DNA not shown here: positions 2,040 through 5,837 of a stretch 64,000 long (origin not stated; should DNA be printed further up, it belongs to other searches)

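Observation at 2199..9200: Tat-exported NarG/NxrA-like type II DMSO-reductase operon of unknown substrate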

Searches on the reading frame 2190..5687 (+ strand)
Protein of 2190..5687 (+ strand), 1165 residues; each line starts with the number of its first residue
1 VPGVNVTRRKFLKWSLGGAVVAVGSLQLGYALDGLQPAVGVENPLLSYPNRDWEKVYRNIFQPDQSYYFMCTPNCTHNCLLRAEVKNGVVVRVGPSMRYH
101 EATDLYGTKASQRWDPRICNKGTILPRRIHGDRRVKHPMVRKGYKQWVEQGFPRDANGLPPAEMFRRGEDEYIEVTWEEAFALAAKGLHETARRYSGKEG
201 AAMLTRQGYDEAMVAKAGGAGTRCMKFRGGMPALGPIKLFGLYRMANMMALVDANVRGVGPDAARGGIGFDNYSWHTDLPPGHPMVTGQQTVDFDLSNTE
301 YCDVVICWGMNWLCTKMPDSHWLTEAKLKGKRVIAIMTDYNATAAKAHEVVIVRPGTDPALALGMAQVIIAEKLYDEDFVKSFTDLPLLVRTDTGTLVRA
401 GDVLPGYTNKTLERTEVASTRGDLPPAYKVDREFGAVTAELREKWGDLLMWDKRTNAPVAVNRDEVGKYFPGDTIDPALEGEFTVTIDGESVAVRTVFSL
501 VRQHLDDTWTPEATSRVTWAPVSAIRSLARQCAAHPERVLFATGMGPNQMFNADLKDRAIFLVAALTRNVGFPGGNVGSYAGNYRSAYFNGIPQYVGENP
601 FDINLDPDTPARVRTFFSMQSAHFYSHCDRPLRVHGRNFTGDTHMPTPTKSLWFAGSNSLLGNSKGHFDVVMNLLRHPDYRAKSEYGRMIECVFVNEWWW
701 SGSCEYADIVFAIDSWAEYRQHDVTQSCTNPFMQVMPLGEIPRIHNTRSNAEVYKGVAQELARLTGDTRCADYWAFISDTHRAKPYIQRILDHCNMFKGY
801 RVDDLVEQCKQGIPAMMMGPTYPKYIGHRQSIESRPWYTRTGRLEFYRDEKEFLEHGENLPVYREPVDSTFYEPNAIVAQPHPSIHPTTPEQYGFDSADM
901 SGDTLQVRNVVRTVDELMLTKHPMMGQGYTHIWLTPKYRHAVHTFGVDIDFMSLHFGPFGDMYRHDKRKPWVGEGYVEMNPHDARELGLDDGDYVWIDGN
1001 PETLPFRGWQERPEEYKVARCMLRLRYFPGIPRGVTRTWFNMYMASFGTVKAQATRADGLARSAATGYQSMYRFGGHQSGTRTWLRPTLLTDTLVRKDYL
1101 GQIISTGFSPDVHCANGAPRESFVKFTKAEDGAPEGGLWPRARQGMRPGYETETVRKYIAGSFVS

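Call 5: search_protein_families(library=pfam, proteins=[window:2190-5687:+], max_evalue=0.01)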
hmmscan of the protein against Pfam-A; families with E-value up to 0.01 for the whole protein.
window:2190-5687:+ (1165 aa): 3 families
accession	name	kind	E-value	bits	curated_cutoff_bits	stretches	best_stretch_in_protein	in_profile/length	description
PF00384.28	Molybdopterin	-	6.8e-22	78.4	24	2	270-732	72-327/353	Molybdopterin oxidoreductase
PF01568.27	Molydop_binding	-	0.00011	22.7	26.8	1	972-997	27-52/110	Molydopterin dinucleotide binding domain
PF04879.21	Molybdop_Fe4S4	-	0.0027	18.1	22.7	1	71-130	8-54/55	Molybdopterin oxidoreductase Fe4S4 domain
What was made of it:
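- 2199..5687 (+): Alpha subunit (Mo-bisPGD catalytic subunit, NxrA/NarG-like), 1162 aa. Molybdopterin, Molydop_binding and Molybdop_Fe4S4 families (call 5).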

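Call 6: search_protein_families(library=ncbifam, proteins=[window:2190-5687:+], max_evalue=0.01)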
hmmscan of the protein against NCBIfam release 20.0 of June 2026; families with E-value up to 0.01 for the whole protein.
window:2190-5687:+ (1165 aa): 22 families
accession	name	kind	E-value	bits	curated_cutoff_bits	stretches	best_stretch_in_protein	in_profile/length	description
TIGR03479.1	DMSO_red_II_alp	subfamily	1.9e-95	320.8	984.75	2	266-886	189-794/913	molybdopterin-dependent oxidoreductase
NF042978.1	EthbenzDh_ebdA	equivalog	2.9e-48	164.3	2000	3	296-409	241-354/977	ethylbenzene dehydrogenase subunit alpha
TIGR01580.1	narG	equivalog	2.9e-42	144.4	1084.15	2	50-393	28-343/1235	nitrate reductase subunit alpha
TIGR02166.1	dmsA_ynfE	subfamily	3.5e-30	104.8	777.7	3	509-762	331-558/794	DMSO/selenate family reductase complex A subunit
TIGR00509.1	bisC_fam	subfamily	7e-27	94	1017.55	3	306-384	180-259/772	molybdopterin guanine dinucleotide-containing S/N-oxide reductase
TIGR01591.1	Fdh-alpha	equivalog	2.3e-24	85.5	666.25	1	295-382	149-236/672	formate dehydrogenase subunit alpha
NF041885.1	selenate_YnfE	exception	2.7e-23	81.7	1675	3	509-586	338-414/805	selenate/tellurate reductase subunit YnfE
NF041884.1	selenate_YnfF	exception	1.7e-20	72.6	1650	3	509-586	331-407/798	selenate/tellurate reductase subunit YnfF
NF011566.1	PRK14990.1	exception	2e-20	72.4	1600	2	509-603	351-441/814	dimethylsulfoxide reductase subunit A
NF012032.0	PRK15488.1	equivalog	1.1e-17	63.3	694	1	290-384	188-281/759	thiosulfate reductase PhsA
NF011682.0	PRK15102.1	equivalog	3e-14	52.1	909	2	510-777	332-584/829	trimethylamine-N-oxide reductase TorA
TIGR02164.1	torA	equivalog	7.5e-13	47.5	1465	2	510-772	328-575/824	trimethylamine-N-oxide reductase TorA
TIGR01553.1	formate-DH-alph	equivalog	3.2e-11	41.8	814.2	1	301-394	221-314/1009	formate dehydrogenase-N subunit alpha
NF041513.1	formate_DH_Act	exception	8.1e-11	40.4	1400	1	300-582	211-474/1067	formate dehydrogenase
NF047855.1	AssmNtatRedNasC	equivalog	1.2e-07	30.4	1100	1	296-384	175-263/708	assimilatory nitrate reductase catalytic subunit NasC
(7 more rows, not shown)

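Call 7: search_solved_structures(query=window:2190-5687:+, max_evalue=0.00001, show_alignments=2)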
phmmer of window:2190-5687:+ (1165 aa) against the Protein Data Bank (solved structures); distinct sequences matched with E-value up to 0.00001: 26.
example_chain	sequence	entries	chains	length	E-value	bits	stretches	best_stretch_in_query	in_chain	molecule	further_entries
7b04_B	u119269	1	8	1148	1.4e-253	847.5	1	6-1164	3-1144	Nitrite oxidoreductase subunit A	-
4ydd_A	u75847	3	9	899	1e-52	182.1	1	271-592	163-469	DMSO reductase family type II enzyme, molybdopterin subunit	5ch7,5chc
5e7o_A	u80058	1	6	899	3e-52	180.6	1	271-592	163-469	DMSO reductase family type II enzyme, molybdopterin subunit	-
2ivf_A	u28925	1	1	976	1.6e-42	148.4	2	290-407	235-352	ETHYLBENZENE DEHYDROGENASE ALPHA-SUBUNIT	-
3ir5_A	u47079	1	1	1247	1e-33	119.2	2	263-405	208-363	Respiratory nitrate reductase 1 alpha chain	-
3ir6_A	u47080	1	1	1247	1.8e-32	115.1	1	263-405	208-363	Respiratory nitrate reductase 1 alpha chain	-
3egw_A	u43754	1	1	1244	2.8e-32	114.4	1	48-405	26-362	Respiratory nitrate reductase 1 alpha chain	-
1r27_A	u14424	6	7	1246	4.4e-32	113.8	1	263-405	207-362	Respiratory nitrate reductase 1 alpha chain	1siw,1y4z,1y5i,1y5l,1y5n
1q16_A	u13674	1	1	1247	4.4e-32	113.8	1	263-405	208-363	Respiratory nitrate reductase 1 alpha chain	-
3ir7_A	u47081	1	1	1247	6.3e-32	113.3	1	263-405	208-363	Respiratory nitrate reductase 1 alpha chain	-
1eu1_A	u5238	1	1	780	5.3e-13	50.6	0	323-384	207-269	DIMETHYL SULFOXIDE REDUCTASE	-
7l5i_A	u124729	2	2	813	4.2e-12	47.6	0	510-759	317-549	Trimethylamine-N-oxide reductase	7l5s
2vpw_A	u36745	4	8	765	6.3e-11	43.7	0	328-384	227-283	THIOSULFATE REDUCTASE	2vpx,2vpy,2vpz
1dmr_A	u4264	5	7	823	1.1e-10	43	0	319-384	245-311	DMSO REDUCTASE | Dimethyl sulfoxide/trimethylamine N-oxide reductase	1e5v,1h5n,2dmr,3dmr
1e60_A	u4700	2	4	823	1.1e-10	42.9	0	319-384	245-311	Dimethyl sulfoxide/trimethylamine N-oxide reductase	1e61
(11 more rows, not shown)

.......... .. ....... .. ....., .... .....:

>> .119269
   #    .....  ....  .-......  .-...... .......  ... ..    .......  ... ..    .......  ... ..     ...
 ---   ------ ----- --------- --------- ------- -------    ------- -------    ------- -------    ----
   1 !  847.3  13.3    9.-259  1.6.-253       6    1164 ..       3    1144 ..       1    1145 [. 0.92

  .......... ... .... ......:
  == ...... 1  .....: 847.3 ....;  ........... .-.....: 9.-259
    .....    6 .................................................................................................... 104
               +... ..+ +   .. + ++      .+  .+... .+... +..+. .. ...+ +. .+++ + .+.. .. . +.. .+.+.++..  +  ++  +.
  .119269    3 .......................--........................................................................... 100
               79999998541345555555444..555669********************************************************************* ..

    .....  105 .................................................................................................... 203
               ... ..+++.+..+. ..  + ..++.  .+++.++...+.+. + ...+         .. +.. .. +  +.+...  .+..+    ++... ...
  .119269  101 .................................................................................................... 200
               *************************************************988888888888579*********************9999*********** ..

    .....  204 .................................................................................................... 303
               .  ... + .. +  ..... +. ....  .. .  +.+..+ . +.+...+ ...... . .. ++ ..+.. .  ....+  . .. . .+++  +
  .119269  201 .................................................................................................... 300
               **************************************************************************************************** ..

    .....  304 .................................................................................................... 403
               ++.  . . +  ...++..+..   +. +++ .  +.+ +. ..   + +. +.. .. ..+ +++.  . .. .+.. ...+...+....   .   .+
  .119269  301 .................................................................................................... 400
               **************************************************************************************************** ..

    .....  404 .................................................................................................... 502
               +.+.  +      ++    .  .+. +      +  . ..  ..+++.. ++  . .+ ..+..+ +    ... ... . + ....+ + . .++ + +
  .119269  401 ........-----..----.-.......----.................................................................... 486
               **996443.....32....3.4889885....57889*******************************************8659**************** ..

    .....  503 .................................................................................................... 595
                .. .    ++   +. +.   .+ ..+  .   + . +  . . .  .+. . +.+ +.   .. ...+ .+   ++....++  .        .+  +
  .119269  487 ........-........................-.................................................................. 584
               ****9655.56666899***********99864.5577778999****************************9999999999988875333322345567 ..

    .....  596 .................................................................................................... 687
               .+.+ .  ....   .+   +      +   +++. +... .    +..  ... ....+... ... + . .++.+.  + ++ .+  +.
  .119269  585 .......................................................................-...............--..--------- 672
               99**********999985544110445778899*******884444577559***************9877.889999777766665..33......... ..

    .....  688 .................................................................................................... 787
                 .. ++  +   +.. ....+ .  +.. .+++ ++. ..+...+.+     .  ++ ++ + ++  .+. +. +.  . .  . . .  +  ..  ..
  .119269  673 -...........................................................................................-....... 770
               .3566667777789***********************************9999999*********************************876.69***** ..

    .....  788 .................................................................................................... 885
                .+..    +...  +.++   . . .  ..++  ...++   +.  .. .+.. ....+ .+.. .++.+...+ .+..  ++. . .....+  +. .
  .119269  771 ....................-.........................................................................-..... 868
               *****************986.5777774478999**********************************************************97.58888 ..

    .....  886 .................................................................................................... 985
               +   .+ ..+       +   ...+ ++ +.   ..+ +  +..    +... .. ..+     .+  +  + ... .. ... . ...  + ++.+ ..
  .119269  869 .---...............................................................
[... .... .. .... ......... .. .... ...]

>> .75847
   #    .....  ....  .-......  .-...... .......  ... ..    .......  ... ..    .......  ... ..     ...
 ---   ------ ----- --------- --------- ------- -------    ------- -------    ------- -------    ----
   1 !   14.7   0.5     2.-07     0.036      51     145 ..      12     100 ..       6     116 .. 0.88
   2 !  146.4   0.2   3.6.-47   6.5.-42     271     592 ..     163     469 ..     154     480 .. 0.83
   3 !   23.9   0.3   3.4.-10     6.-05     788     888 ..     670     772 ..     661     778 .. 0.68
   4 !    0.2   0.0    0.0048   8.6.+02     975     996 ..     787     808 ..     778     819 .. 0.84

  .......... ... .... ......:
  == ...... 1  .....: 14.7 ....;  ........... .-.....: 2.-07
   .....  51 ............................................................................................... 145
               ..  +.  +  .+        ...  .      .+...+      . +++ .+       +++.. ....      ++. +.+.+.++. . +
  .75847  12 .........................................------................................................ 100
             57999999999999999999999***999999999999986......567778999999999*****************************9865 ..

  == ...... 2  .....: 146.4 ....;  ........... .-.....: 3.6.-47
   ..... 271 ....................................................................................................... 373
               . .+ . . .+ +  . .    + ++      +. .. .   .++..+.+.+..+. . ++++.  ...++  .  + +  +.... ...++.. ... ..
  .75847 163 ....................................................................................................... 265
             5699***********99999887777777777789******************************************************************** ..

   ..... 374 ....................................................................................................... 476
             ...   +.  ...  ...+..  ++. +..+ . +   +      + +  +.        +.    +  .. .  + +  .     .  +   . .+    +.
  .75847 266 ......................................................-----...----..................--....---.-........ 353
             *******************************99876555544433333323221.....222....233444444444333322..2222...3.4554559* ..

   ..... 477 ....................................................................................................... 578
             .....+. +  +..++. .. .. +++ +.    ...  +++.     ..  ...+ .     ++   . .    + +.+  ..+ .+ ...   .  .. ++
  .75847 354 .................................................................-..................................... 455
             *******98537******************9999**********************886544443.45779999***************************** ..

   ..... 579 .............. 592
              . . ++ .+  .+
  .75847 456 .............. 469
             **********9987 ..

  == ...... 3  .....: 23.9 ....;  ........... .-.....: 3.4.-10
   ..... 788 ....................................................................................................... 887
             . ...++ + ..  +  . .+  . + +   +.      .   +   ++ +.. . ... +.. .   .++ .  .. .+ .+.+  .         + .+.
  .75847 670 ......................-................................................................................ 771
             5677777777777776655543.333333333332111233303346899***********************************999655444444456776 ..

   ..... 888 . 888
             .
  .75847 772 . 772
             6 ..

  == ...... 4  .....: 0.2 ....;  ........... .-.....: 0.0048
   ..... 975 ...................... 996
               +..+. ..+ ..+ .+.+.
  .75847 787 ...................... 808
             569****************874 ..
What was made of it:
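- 2199..5687 (+): 7B04_B E 1.4e-253, full length (call 7).
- Checked: Full-length match to 7B04_B, E 1.4e-253 (call 7).
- The best solved relative is an NXR (call 7).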
